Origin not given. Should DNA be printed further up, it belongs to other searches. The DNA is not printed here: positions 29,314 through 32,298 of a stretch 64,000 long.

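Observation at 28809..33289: CheY-like receiver + 2-TM protein + symporter-fused histidine kinase followed by an orphan FliM/FliN-like gene: candidate uncharacterised signalling module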

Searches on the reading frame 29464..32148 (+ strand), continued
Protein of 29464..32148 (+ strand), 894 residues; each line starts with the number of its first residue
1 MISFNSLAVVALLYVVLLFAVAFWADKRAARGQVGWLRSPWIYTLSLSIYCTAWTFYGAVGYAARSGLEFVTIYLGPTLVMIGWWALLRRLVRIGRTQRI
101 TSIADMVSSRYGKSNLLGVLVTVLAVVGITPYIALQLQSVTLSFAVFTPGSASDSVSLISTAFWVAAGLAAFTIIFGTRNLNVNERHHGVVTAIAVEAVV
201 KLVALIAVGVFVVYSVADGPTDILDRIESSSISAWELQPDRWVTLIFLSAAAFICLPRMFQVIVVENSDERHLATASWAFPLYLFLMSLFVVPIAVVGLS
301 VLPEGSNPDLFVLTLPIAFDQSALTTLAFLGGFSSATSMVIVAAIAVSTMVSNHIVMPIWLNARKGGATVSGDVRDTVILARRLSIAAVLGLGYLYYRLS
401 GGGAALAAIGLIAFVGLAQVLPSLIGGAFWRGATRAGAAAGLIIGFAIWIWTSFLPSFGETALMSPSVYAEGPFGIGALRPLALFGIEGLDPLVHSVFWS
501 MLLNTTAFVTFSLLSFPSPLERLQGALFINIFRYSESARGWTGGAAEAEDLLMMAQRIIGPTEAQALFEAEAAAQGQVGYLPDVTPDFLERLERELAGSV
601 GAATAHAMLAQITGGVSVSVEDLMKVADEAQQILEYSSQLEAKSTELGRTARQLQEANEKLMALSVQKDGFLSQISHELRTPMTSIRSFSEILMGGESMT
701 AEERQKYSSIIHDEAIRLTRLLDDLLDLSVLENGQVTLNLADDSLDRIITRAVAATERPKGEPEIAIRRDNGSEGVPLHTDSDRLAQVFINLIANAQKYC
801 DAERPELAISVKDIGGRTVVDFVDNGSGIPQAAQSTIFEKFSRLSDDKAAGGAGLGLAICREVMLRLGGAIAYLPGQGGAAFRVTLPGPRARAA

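Call 37: find_homologous_proteins(query=A1, max_evalue=0.00001)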
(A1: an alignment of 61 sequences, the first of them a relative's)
Query A1 (61 sequences) (382 aa, profile of the alignment): 111 proteins with E <= 0.00001 among 8000 candidates.
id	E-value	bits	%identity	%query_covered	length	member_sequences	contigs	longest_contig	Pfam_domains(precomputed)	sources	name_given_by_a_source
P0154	6.6e-106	373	33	88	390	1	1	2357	PF01052.26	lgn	-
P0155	1.3e-102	362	31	66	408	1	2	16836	PF01052.26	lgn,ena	-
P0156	3.9e-100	354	27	75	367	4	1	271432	PF01052.26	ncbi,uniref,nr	ncbi:FliM/FliN family flagellar motor C-terminal domain-containing protein [Ruegeria sp. HKCCA6837]|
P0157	4.5e-100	353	27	66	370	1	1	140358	PF01052.26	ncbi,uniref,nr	ncbi:FliM/FliN family flagellar motor switch protein [Rhodobacteraceae bacterium B1Z28]|uniref:FliM/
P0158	6.1e-100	353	27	75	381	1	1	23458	PF01052.26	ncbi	-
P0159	1.4e-97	345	27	74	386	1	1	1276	PF01052.26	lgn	-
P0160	2.2e-97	345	28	65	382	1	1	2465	PF01052.26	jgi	jgi:flagellar motor switch protein FliM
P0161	2.1e-96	341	29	56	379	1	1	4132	PF01052.26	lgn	-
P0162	6.0e-96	340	30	50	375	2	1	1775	PF01052.26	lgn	-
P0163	7.1e-96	340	26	74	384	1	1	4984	PF01052.26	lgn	-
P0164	9.0e-96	339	26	74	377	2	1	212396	PF01052.26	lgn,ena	-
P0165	1.0e-95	339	24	75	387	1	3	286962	PF01052.26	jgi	jgi:flagellar motor switch protein FliM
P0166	2.4e-95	338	26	53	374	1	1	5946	PF01052.26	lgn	-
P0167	3.3e-95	337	33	75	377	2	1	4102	PF01052.26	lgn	-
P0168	4.1e-95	337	26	74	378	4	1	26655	PF01052.26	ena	-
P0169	1.3e-94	335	-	-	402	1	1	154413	PF01052.26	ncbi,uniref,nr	ncbi:FliM/FliN family flagellar motor C-terminal domain-containing protein [Mesobacterium pallidum]|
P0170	1.9e-94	335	29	82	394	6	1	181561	PF01052.26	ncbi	-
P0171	2.1e-94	335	31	94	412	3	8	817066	PF01052.26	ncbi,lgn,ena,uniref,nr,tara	ncbi:FliM/FliN family flagellar motor switch protein [Pseudooceanicola sediminis]|uniref:FliM/FliN f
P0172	4.0e-94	334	26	53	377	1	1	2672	PF01052.26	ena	-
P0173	1.1e-93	332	26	97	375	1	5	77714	PF01052.26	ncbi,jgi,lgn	ncbi:MAG: flagellar motor switch protein FliM [Paracoccaceae bacterium]|jgi:flagellar motor switch p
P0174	1.8e-93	332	28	86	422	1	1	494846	PF01052.26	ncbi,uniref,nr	ncbi:FliM/FliN family flagellar motor switch protein [Alisedimentitalea sp. MJ-SS2]|uniref:FliM/FliN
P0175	1.0e-92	329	30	88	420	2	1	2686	PF01052.26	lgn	-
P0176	2.0e-92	328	29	82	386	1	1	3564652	PF01052.26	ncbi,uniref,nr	ncbi:FliM/FliN family flagellar motor C-terminal domain-containing protein [Aquicoccus sp. G2-2]|uni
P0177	3.6e-92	327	30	88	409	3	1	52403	PF01052.26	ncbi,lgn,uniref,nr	ncbi:hypothetical protein CVM39_03990 [Pseudooceanicola antarcticus]|uniref:Flagellar motor switch p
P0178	2.7e-91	325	24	73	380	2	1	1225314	PF01052.26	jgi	jgi:flagellar motor switch protein FliM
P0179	6.3e-91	323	31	95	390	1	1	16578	PF01052.26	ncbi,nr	ncbi:MAG: FliM/FliN family flagellar motor C-terminal domain-containing protein [Rhodobacteraceae ba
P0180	7.5e-91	323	24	67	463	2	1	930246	PF01052.26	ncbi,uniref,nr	ncbi:FliM/FliN family flagellar motor C-terminal domain-containing protein [Chachezhania sediminis]|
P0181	2.0e-90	322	24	63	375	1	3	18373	PF01052.26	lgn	-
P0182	4.6e-90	320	30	66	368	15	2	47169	PF01052.26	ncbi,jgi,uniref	ncbi:FliM/FliN family flagellar motor C-terminal domain-containing protein [Salipiger marinus]|jgi:f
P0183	5.5e-90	320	25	69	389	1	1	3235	PF01052.26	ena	-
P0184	8.3e-90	320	30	88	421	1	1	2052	PF01052.26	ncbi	-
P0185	8.5e-90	320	27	69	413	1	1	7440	PF01052.26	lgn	-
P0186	8.6e-90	320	27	86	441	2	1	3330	PF01052.26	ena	-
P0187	9.2e-90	319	28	53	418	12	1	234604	PF01052.26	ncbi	-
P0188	1.2e-89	319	30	95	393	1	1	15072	PF01052.26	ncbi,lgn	-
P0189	1.2e-89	319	29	53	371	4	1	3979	PF01052.26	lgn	-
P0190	1.4e-89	319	30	87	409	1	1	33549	PF01052.26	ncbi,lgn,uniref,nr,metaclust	ncbi:flagellar motor switch protein FliM [Oceanicola sp. S124]|uniref:flagellar motor switch protein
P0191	1.8e-89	319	32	89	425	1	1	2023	PF01052.26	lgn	-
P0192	2.0e-89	318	30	86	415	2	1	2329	PF01052.26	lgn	-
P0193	3.2e-89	318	29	88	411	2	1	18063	PF01052.26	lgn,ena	-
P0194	4.7e-89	317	28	95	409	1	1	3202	PF01052.26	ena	-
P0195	8.7e-89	316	30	70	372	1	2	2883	PF01052.26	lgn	-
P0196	9.3e-89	316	25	74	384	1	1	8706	PF01052.26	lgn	-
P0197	4.3e-88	314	30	94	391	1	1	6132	PF01052.26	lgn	-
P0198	5.4e-88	314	32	88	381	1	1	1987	PF01052.26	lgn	-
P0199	3.8e-87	311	28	69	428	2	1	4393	PF01052.26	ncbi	-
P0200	5.7e-87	310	28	96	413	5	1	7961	PF01052.26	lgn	-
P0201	1.3e-86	309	28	90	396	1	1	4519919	PF01052.26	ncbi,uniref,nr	ncbi:hypothetical protein ROLI_017830 [Roseobacter fucihabitans]|uniref:Flagellar motor switch prote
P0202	3.5e-85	304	30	66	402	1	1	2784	PF01052.26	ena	-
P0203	4.9e-85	304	30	88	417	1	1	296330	PF01052.26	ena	-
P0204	5.6e-85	304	26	91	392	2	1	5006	PF01052.26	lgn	-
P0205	8.6e-85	303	32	95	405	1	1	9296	PF01052.26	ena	-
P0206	4.4e-84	301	29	88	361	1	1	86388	PF01052.26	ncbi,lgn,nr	ncbi:MAG: flagellar motor switch protein FliM [Rhodobacteraceae bacterium]|nr:MAG: flagellar motor s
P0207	6.1e-84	300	28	75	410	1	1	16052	PF01052.26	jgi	jgi:flagellar motor switch protein FliM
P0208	7.1e-84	300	27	88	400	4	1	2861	PF01052.26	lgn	-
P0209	2.6e-83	298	27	88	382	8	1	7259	PF01052.26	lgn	-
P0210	3.2e-83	298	29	75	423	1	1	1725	PF01052.26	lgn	-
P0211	3.3e-83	298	99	100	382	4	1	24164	PF01052.26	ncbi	-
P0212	8.0e-83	297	29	94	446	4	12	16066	PF01052.26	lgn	-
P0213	8.2e-83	297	30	75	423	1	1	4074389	PF01052.26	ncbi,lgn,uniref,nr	ncbi:flagellar motor switch protein FliM [Roseovarius sp. THAF9]|uniref:FliM/FliN family flagellar m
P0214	9.3e-83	296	32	95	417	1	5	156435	PF01052.26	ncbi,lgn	-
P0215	7.1e-82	294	31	75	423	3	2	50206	PF01052.26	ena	-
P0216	1.0e-81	293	26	88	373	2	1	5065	PF01052.26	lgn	-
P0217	1.7e-81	292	27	64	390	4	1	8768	PF01052.26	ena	-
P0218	2.2e-81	292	29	85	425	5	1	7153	PF01052.26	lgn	-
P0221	1.4e-80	289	25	94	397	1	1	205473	PF01052.26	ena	-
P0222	1.9e-80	289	84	100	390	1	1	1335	PF01052.26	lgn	-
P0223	4.8e-79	284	74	94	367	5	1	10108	PF01052.26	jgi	-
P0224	2.0e-77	279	28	88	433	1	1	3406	PF01052.26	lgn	-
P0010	2.1e-77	279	75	96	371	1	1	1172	PF01052.26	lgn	-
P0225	5.9e-77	277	30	61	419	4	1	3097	PF01052.26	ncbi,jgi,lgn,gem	-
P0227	8.0e-77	277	70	92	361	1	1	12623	PF01052.26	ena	-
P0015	1.7e-76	276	41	86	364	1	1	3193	PF01052.26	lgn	-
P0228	7.0e-76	274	24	83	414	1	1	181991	PF01052.26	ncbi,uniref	ncbi:FliM/FliN family flagellar motor C-terminal domain-containing protein [Sulfitobacter sp. HNIBRB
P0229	1.1e-75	273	27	92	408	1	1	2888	PF01052.26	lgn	-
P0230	3.7e-75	271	29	88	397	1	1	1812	PF01052.26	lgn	-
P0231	3.8e-75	271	24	71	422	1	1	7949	PF01052.26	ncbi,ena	-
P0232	5.1e-75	271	62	95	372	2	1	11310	PF01052.26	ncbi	-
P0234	1.1e-73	267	63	90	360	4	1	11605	PF01052.26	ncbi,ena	-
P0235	1.2e-73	266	50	95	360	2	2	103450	PF01052.26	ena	-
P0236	1.8e-73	266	48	93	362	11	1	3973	PF01052.26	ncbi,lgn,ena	-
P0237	3.4e-73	265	34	88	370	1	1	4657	PF01052.26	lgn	-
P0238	4.8e-72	261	40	95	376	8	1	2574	PF01052.26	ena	-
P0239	7.3e-72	261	31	53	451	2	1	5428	PF01052.26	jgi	jgi:flagellar motor switch protein FliM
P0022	8.3e-72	260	36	87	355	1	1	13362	PF01052.26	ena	-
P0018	1.9e-70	256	47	74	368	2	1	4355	PF01052.26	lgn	-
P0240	2.0e-70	256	37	91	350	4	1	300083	PF01052.26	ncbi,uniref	ncbi:FliM/FliN family flagellar motor switch protein [Silicimonas sp. MF1-12-2]|uniref:FliM/FliN fam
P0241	1.4e-69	253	29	88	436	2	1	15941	PF01052.26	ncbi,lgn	ncbi:MAG: FliM/FliN family flagellar motor switch protein [Pseudomonadota bacterium]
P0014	2.0e-68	249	47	93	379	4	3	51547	PF01052.26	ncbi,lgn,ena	-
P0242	1.4e-67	246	40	91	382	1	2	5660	PF01052.26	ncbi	-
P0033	7.1e-67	244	34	95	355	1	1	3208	PF01052.26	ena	-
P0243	1.6e-66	243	43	96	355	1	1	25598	PF01052.26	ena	-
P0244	2.9e-66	242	32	94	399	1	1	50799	PF01052.26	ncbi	-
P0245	1.3e-63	233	27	90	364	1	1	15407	PF01052.26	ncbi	-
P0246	1.7e-63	233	37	90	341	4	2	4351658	PF01052.26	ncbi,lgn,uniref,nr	ncbi:flagellar motor switch protein FliM [Silicimonas algicola]|uniref:Type III flagellar switch reg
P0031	4.1e-63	232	38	96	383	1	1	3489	PF01052.26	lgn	-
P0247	1.2e-62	230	40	91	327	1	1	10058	PF01052.26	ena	-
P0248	3.2e-53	199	32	75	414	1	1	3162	PF01052.26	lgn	-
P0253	1.4e-25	108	45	43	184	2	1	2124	PF01052.26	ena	-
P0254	1.2e-20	92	33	39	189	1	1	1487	PF01052.26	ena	-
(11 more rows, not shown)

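Call 45: search_solved_structures(query=A3, max_evalue=0.1, show_alignments=0)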
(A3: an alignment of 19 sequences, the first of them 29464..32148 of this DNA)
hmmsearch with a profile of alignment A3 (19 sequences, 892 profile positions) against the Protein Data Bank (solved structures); distinct sequences matched with E-value up to 0.1: 86 (the best 60 are shown).
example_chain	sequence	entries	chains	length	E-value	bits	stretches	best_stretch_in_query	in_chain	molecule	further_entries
10ed_A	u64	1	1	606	1.1e-88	301.4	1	3-536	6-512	histidine kinase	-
5uht_A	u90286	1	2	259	5.1e-39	137.1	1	661-890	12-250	Sensor histidine kinase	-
2c2a_A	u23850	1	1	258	5.2e-39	137.1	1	661-890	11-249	SENSOR HISTIDINE KINASE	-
3dge_A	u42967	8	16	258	5.2e-39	137.1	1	661-890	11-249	Sensor protein | Histidine kinase | Sensor histidine kinase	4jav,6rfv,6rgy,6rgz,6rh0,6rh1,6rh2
6azr_A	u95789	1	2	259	2.9e-38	134.6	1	661-890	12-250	Sensor histidine kinase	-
4jas_A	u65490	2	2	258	1.3e-37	132.4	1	661-890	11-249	Histidine kinase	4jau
6rh7_A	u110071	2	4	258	1.4e-37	132.4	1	661-890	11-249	Sensor histidine kinase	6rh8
4u7n_A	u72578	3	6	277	5.4e-37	130.4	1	665-888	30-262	Histidine protein kinase sensor protein | Histidine kinase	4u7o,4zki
5c93_A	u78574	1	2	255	6e-37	130.2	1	666-888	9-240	Histidine kinase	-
4i5s_A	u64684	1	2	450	8.6e-37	129.7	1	670-889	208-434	Putative histidine kinase CovS; VicK-like protein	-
6lgq_C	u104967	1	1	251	1.6e-36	128.9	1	668-890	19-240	Histidine kinase KdpD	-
7z8n_A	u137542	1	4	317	3e-33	118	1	652-887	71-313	Histidine kinase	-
6paj_A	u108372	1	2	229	7.3e-31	110.1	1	667-888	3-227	Sensor protein SrrB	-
9m08_C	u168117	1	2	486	6.3e-28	100.4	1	649-888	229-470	histidine kinase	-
8u4x_A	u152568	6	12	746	1.6e-26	95.8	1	660-889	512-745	histidine kinase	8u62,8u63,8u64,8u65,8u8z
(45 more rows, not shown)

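Call 49: predict_structure(alignment_id=A2)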
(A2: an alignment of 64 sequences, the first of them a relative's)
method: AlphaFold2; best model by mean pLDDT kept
length: 382 residues; sequences in the alignment: 64
mean_pLDDT: 80.1   pTM: 0.58
mean pLDDT of the five models: 80.1, 79.9, 79.8, 79.2, 78.8
residues with pLDDT >= 90: 210; 70-90: 51; 50-70: 73; < 50: 48
segments of 3 or more residues with pLDDT < 50: 216-219, 301-338
pLDDT, mean of each block of 10 residues (from residue 1): 61 55 71 77 97 97 97 97 97 92 98 97 97 97 97 96 95 93 95 97 97 54 67 80 90 94 90 87 92 85 43 40 38 46 52 65 61 65 52
secondary structure, 60 per line:
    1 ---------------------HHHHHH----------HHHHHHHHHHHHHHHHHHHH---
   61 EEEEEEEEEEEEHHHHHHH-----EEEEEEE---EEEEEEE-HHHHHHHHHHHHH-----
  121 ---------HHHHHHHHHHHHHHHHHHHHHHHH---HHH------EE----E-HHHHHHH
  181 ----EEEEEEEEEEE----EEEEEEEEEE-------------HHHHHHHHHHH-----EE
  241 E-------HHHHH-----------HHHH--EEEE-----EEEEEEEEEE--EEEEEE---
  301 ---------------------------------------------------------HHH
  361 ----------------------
elements in order: H22-27 H38-57 E61-72 H73-79 E85-91 E95-101 H103-115 H130-153 H174-180 E185-195 E200-209 H223-233 E239-241 H249-253 H265-268 E271-274 E280-289 E292-297

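Call 53: fold_search(model_id=the predicted structure, library=pdb)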
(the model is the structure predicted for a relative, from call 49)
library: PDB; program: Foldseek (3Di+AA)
matches with E <= 10: 794; with E <= 0.001: 31
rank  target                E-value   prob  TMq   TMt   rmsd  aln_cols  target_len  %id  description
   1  8wiw_7                1.5e-13  1.00  0.38  0.47  22.7       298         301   18  Cryo-EM structure of the flagellar C ring in the CW state (released 2024-09-04)
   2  8umd_C                1.7e-13  1.00  0.39  0.50  18.4       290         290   20  Cryo-EM structure of a single subunit of a Counterclockwise-locked form of the Salmonella enterica Typhimurium flagell (released 2024-01-24)
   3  8wo5_B1               2.2e-13  1.00  0.38  0.49  19.3       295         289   19  Cryo-EM structure of the intact flagellar motor-hook complex in the CCW state (released 2024-09-04)
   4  9n49_M                4.1e-13  1.00  0.38  0.48  18.2       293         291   19  C-ring - single subunit of the 34-mer CCW flagellar switch complex - FliF, FliG, FliM, and FliN from Salmonella (released 2025-03-12)
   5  8umx_C                8.7e-13  1.00  0.38  0.49  21.2       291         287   19  Cryo-EM structure of a single subunit of a Clockwise-locked form of the Salmonella enterica Typhimurium flagellar C-ri (released 2024-01-24)
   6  8vib_M                9.2e-13  1.00  0.37  0.49  21.4       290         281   19  CW Flagellar Switch Complex - FliF, FliG, FliM, and FliN forming single subunit of the C-ring from Salmonella (released 2024-02-28)
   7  8vid_M                2.9e-12  1.00  0.38  0.49  21.3       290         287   19  CW Flagellar Switch Complex with extra density - FliF, FliG, FliM, and FliN forming single subunit of the C-ring from  (released 2024-02-28)
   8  3soh_A                8.1e-08  1.00  0.35  0.67   3.2       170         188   11  Architecture of the Flagellar Rotor (released 2011-07-27)
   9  4fhr_A                1.1e-07  1.00  0.34  0.66   4.0       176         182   10  Crystal structure of the complex between the flagellar motor proteins FliG and FliM. (released 2012-08-22)
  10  4qrm_A                2.2e-07  1.00  0.36  0.69   4.9       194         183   10  crystal structure of a binary complex of FliM-FliG middle domains from T.maritima (released 2015-06-10)
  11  2hp7                  4.1e-07  1.00  0.35  0.68   4.9       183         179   11  Structure of FliM provides insight into assembly of the switch complex in the bacterial flagella motor (released 2006-08-08)
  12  4fq0_A                1.1e-06  1.00  0.36  0.72   3.3       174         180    9  Crystal structure of FliG-FliM complex from H. pylori (released 2013-05-08)
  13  5x0z_F                2.2e-06  1.00  0.33  0.63   4.4       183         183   10  Crystal structure of FliM-SpeE complex from H. pylori (released 2017-09-13)
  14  4hyn_A                2.3e-06  1.00  0.35  0.61   4.7       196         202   10  X-ray crystal structure of Thermotoga maritima FliY (released 2013-04-03)
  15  5x0z_E                2.3e-06  1.00  0.31  0.59   4.6       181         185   10  Crystal structure of FliM-SpeE complex from H. pylori (released 2017-09-13)
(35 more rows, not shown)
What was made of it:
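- On FliM (flagellar switch protein): The full-length orthologue matches Salmonella FliM over about 290 columns at E~1e-13 (call 53).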
